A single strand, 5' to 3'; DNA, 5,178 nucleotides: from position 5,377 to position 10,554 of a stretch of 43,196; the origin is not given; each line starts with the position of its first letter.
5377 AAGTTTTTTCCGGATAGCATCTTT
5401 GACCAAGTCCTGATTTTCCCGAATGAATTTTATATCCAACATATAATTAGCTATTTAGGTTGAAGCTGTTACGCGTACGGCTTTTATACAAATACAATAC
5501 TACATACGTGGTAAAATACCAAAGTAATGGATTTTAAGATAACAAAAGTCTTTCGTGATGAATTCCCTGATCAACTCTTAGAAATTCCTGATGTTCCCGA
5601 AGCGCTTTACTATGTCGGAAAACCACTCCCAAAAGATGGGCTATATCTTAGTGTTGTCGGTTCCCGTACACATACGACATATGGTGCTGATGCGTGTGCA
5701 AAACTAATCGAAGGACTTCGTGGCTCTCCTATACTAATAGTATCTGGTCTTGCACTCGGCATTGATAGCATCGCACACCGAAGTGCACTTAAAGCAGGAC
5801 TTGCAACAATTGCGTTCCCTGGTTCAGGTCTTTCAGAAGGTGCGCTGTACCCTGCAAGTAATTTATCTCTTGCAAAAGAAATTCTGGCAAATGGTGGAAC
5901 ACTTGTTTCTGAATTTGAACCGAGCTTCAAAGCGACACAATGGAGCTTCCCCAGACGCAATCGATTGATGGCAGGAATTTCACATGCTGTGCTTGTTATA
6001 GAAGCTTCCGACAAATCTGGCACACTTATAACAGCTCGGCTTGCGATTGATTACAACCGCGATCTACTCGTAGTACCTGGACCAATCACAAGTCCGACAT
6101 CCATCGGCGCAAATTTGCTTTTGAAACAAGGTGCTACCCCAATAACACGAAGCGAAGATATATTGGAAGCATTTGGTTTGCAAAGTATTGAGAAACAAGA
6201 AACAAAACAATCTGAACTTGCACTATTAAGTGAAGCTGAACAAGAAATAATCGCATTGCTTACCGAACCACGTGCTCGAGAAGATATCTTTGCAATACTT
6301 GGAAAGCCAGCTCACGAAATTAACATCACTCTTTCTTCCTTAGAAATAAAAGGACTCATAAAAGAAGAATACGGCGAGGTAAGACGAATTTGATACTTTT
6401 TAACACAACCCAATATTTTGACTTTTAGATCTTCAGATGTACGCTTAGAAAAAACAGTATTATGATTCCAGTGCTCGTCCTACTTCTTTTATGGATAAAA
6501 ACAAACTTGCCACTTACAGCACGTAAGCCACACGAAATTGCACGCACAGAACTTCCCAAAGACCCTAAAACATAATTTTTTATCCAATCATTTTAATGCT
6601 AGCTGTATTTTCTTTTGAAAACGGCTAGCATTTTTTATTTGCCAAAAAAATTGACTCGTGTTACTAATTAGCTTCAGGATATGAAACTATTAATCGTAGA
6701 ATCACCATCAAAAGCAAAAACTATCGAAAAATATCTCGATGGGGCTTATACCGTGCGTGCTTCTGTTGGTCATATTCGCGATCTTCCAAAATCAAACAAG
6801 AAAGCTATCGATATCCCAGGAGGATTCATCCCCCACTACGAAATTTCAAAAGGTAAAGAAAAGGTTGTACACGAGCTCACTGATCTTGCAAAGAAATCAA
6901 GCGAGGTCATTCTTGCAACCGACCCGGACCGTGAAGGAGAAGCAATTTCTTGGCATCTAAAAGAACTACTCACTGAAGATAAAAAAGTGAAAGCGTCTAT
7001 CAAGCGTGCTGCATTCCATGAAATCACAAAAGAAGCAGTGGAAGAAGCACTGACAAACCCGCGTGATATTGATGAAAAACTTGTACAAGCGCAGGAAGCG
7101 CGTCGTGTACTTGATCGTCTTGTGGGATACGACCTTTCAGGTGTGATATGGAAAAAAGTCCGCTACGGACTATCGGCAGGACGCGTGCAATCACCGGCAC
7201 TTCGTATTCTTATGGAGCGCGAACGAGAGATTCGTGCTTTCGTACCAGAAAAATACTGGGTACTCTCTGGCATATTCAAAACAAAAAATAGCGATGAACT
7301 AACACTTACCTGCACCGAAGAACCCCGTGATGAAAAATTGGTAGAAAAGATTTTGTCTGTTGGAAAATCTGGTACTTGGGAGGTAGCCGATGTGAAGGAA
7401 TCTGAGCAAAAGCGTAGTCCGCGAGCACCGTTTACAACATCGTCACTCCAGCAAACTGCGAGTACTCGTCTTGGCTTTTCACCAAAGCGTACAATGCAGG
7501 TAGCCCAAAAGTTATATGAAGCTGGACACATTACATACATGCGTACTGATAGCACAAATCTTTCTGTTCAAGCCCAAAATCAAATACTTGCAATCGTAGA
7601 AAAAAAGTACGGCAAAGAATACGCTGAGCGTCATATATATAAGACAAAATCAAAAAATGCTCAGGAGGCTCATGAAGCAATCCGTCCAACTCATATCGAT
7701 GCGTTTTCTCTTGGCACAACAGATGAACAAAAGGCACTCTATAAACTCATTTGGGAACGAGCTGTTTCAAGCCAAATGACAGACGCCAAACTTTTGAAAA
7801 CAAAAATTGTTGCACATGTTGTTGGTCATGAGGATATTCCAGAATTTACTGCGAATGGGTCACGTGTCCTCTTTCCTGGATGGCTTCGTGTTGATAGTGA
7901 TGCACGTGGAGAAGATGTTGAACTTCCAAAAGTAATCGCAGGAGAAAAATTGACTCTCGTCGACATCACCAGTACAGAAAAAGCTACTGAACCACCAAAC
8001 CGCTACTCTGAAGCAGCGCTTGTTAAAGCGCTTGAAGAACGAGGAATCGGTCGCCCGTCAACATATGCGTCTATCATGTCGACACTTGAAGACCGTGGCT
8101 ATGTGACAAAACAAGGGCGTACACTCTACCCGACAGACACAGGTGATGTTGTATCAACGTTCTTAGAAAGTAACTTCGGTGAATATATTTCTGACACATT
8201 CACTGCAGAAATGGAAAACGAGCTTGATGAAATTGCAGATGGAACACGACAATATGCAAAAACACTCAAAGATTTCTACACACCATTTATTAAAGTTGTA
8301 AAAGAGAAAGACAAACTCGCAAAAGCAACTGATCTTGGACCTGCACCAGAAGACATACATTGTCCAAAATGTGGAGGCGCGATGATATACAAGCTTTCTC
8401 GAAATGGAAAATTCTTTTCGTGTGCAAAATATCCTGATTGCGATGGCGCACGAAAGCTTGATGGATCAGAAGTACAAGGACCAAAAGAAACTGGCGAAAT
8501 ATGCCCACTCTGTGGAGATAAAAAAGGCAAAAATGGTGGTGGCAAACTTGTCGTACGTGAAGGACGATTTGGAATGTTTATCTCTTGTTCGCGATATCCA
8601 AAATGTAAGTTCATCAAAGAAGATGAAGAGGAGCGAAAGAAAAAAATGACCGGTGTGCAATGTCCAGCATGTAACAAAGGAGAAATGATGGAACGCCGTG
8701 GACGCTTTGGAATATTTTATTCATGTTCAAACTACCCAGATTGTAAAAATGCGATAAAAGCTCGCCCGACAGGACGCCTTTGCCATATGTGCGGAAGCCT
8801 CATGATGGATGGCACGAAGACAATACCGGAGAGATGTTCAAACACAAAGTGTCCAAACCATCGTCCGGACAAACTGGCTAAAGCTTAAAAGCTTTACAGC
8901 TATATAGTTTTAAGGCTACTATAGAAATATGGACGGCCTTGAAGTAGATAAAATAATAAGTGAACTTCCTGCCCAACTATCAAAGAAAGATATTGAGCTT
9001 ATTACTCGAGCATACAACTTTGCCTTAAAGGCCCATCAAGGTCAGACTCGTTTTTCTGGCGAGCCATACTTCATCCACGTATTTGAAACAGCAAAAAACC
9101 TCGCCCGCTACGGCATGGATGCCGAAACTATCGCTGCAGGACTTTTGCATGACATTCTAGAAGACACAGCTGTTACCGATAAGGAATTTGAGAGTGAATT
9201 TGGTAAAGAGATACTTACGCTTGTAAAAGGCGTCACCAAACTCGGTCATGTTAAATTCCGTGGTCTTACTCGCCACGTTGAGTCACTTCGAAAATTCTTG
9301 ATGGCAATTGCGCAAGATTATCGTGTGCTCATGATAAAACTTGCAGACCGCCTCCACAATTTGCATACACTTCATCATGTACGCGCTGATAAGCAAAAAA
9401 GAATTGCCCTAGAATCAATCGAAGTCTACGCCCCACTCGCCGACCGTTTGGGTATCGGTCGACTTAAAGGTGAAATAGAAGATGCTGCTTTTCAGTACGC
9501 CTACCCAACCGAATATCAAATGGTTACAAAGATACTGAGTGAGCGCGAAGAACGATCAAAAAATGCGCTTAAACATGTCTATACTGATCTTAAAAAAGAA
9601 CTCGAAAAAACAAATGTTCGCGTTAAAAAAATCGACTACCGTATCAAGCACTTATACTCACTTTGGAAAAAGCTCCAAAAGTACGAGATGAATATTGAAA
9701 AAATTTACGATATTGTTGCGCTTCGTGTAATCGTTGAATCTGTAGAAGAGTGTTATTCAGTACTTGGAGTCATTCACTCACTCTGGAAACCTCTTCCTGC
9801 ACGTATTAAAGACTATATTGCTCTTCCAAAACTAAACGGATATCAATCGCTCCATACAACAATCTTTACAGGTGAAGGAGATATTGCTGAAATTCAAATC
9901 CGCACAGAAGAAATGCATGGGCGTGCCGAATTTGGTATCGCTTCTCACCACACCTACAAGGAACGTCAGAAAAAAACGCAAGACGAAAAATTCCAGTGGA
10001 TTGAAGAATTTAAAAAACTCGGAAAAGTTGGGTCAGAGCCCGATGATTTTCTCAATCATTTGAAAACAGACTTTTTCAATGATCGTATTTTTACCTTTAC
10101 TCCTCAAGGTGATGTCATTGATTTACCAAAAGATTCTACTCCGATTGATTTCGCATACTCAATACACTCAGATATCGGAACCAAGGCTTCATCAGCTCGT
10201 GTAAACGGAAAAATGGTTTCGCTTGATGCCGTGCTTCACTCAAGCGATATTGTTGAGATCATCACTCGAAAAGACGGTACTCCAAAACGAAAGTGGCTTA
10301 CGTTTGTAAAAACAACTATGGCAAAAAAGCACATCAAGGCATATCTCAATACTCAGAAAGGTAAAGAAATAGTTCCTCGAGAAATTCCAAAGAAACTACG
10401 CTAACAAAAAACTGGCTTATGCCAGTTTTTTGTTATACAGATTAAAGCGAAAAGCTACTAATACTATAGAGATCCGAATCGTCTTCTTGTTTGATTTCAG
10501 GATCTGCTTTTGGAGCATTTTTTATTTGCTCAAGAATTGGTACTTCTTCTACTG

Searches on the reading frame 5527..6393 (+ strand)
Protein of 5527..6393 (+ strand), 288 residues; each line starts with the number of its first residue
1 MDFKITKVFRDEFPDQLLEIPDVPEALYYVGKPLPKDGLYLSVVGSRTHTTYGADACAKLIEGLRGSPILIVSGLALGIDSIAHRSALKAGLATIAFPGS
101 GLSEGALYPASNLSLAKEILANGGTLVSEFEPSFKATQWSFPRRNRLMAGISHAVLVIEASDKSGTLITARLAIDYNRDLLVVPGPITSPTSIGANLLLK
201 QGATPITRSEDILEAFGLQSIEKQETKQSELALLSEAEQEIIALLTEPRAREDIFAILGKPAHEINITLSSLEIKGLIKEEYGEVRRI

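Call 7: search_protein_families(library=pfam, proteins=[window:5527-6393:+], max_evalue=0.001)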
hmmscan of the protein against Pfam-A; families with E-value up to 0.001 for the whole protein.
window:5527-6393:+ (288 aa): 2 families
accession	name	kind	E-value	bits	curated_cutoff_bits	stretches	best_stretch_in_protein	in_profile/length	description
PF02481.21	DNA_processg_A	-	1.3e-63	214.4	29.6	1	2-207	6-211/212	DNA recombination-mediator protein A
PF17782.7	DprA_WH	-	5.3e-05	23.6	22.9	1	229-280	5-57/61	DprA winged helix domain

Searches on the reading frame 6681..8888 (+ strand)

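Call 7: search_protein_families(library=pfam, proteins=[window:6681-8888:+], max_evalue=0.001)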
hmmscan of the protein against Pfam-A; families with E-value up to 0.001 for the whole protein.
window:6681-8888:+ (735 aa): 4 families
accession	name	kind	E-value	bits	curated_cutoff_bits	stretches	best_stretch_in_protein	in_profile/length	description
PF01131.25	Topoisom_bac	-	2.8e-122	409.1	35.1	1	130-529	2-410/411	DNA topoisomerase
PF01396.24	Zn_ribbon_Top1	-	2.2e-36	123.8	32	3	659-694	2-36/39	Topoisomerase DNA binding C4 zinc finger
PF01751.28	Toprim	-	1.1e-23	83.6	23.1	1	3-115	2-96/96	Toprim domain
PF13662.12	Toprim_4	-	0.00023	21.7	25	1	63-104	47-80/85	Toprim domain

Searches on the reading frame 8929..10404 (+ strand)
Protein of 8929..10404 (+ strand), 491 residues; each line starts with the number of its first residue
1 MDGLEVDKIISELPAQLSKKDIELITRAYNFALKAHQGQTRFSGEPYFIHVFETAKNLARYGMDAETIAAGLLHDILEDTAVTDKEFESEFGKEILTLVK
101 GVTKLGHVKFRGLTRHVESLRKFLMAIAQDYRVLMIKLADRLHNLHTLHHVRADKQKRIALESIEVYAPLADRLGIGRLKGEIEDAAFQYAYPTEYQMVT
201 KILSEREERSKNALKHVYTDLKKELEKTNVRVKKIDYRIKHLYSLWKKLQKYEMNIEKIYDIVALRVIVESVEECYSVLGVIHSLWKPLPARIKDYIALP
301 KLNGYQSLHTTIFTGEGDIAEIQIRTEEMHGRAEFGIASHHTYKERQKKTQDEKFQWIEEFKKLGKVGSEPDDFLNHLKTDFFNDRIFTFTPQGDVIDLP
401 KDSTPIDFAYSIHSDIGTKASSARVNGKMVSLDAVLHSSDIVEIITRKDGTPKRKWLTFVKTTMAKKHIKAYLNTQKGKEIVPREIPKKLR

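Call 7: search_protein_families(library=pfam, proteins=[window:8929-10404:+], max_evalue=0.001)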
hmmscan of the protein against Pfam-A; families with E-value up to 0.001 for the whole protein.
window:8929-10404:+ (491 aa): 4 families
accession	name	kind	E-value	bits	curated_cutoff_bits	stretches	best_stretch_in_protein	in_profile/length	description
PF13328.12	HD_4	-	2.9e-43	147.7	27.2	1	28-176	1-155/156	HD domain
PF04607.23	RelA_SpoT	-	9.7e-40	135.8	27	1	238-347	2-112/113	Region found in RelA / SpoT proteins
PF02824.27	TGS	-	8.7e-21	74.2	22.2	1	387-446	1-60/60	TGS domain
PF01966.28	HD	-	2.2e-09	38.1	22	1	47-144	1-115/116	HD domain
